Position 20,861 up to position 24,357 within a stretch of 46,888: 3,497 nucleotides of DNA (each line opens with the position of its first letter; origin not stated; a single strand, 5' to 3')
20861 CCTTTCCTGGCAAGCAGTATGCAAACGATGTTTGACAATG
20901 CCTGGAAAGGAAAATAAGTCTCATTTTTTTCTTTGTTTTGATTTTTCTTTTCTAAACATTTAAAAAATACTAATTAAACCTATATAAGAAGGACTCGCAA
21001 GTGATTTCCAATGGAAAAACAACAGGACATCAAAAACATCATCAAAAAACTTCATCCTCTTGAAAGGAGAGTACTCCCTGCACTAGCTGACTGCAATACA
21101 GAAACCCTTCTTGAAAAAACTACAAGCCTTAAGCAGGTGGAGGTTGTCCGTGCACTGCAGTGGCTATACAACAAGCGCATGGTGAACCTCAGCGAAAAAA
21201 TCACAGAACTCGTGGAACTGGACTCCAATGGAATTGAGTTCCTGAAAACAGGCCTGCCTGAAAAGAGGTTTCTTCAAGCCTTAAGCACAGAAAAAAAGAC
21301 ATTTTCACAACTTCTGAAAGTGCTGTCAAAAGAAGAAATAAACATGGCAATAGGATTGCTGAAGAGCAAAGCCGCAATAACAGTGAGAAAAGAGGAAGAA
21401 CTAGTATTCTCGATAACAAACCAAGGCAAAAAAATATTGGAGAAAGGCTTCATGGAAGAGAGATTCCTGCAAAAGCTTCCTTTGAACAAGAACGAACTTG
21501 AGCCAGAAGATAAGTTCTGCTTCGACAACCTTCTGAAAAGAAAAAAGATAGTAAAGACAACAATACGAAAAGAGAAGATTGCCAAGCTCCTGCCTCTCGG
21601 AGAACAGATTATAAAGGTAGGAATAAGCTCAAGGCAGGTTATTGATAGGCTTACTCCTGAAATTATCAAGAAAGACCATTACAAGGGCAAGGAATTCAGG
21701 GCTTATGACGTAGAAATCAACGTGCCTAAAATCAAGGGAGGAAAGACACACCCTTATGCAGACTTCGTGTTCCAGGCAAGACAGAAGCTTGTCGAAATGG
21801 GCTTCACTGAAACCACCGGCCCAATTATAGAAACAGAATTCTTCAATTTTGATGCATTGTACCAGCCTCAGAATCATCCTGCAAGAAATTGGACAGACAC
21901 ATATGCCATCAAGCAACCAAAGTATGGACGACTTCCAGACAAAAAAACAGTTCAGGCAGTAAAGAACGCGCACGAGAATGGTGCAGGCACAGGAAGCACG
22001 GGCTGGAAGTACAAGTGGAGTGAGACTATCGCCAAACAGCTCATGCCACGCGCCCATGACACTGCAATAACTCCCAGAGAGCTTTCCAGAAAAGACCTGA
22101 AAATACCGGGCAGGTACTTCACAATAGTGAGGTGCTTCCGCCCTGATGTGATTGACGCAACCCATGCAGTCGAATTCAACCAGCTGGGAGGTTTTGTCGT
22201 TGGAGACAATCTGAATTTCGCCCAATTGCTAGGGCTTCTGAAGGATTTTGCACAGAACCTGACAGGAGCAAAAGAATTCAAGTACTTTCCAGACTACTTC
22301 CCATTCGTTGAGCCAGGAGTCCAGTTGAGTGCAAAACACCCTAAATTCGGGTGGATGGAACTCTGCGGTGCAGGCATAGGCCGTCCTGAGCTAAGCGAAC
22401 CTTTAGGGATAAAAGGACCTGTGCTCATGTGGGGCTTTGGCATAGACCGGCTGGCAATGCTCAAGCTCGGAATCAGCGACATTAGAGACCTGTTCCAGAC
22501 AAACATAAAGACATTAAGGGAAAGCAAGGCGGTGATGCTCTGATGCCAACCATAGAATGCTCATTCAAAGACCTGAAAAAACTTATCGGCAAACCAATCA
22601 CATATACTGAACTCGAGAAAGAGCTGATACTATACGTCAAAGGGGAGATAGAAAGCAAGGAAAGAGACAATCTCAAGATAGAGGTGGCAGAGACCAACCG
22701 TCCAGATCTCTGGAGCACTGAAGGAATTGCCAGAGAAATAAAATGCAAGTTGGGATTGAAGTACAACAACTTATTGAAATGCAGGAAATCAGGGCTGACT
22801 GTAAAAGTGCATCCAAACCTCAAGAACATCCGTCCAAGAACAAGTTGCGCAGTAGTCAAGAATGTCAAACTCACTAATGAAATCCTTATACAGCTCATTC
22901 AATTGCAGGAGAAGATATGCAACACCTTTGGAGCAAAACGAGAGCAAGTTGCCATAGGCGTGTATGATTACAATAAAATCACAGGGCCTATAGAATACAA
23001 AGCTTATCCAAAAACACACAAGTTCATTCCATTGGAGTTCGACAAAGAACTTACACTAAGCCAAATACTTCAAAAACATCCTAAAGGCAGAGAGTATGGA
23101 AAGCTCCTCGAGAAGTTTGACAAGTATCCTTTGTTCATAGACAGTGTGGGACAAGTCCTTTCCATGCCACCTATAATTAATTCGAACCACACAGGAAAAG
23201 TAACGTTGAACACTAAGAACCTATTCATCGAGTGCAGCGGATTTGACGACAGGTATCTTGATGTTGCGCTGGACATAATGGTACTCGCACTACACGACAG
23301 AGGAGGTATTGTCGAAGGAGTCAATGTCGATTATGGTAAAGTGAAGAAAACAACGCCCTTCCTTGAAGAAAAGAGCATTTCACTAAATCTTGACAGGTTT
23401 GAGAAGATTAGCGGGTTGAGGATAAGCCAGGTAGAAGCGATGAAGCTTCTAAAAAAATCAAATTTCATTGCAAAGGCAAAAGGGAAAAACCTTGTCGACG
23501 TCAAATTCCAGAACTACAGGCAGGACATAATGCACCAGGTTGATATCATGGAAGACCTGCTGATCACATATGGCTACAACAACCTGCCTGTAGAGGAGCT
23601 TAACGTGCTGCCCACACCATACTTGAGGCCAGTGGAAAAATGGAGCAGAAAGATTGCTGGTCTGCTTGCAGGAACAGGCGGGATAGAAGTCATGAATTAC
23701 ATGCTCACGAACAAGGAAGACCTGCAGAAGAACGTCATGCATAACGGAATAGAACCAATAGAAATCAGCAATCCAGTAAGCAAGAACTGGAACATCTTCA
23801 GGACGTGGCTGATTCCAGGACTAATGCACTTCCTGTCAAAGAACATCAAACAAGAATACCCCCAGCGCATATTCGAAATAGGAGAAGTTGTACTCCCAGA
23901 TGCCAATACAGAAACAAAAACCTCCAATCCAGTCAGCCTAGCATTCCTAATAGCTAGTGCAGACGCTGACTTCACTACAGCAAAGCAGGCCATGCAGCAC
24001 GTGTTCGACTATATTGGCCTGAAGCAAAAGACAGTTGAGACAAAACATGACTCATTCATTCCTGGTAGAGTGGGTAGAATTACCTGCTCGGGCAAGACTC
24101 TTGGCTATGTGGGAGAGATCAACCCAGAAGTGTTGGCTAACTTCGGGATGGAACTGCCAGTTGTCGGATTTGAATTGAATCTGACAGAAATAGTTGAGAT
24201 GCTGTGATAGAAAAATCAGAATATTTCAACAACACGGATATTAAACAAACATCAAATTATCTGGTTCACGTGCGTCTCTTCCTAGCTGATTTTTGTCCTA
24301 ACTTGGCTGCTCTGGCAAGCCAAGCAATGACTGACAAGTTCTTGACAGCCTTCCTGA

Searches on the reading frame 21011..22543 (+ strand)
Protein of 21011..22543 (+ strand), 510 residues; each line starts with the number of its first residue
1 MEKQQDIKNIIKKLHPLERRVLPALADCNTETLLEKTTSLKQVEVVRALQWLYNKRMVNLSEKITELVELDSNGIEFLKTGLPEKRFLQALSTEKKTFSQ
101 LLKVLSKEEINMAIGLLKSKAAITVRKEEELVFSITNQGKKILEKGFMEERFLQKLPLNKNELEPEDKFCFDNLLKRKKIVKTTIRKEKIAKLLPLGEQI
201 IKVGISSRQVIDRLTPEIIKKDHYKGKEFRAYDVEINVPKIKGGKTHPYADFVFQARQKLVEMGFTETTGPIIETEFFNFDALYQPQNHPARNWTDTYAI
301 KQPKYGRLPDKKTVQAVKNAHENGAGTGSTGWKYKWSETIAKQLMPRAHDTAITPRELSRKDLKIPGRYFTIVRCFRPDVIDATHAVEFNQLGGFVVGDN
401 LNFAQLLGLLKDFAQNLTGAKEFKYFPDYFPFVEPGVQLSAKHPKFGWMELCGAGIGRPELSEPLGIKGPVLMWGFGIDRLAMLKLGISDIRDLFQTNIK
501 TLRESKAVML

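Call 35: search_protein_families(library=pfam, proteins=[window:21011-22543:+])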
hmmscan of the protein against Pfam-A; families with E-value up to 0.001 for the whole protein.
window:21011-22543:+ (510 aa): 2 families
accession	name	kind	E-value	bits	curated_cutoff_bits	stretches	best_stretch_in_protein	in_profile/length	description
PF01409.25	tRNA-synt_2d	-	1.7e-73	247.5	19.8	1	232-504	2-245/246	tRNA synthetases class II core domain (F)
PF00152.25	tRNA-synt_2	-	7.2e-06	25.7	25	0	368-392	93-117/308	tRNA synthetases class II (D, K and N)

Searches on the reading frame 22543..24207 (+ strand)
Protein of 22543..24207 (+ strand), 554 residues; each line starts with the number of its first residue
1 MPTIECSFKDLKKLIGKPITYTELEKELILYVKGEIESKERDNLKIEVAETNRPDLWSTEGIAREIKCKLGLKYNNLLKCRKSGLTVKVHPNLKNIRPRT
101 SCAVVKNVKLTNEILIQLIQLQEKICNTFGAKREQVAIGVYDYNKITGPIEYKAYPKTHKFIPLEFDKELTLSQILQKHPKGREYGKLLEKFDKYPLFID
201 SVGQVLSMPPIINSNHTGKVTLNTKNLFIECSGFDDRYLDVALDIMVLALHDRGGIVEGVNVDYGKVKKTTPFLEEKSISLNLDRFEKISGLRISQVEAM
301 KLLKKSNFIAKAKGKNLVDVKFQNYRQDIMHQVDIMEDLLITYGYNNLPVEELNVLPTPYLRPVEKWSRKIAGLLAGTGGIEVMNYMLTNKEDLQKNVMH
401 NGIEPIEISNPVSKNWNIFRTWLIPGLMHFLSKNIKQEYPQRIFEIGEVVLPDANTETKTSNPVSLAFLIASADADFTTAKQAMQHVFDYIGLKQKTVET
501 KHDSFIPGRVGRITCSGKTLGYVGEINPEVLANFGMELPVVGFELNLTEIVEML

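Call 35: search_protein_families(library=pfam, proteins=[window:22543-24207:+])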
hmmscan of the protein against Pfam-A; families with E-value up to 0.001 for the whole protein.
window:22543-24207:+ (554 aa): 4 families
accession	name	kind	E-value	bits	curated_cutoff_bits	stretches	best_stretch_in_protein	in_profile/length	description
PF17759.6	tRNA_synthFbeta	-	4.2e-42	144.5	22.4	1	361-547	15-214/214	Phenylalanyl tRNA synthetase beta chain CLM domain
PF03484.21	B5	-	1.1e-15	58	28.6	1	279-345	1-67/67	tRNA synthetase B5 domain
PF03483.22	B3_4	-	9.4e-10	38.8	29.3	1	120-236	51-129/174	B3/4 domain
PF18262.7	PhetRS_B1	-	0.00012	22.7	26.8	0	1-68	1-79/83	Phe-tRNA synthetase beta subunit B1 domain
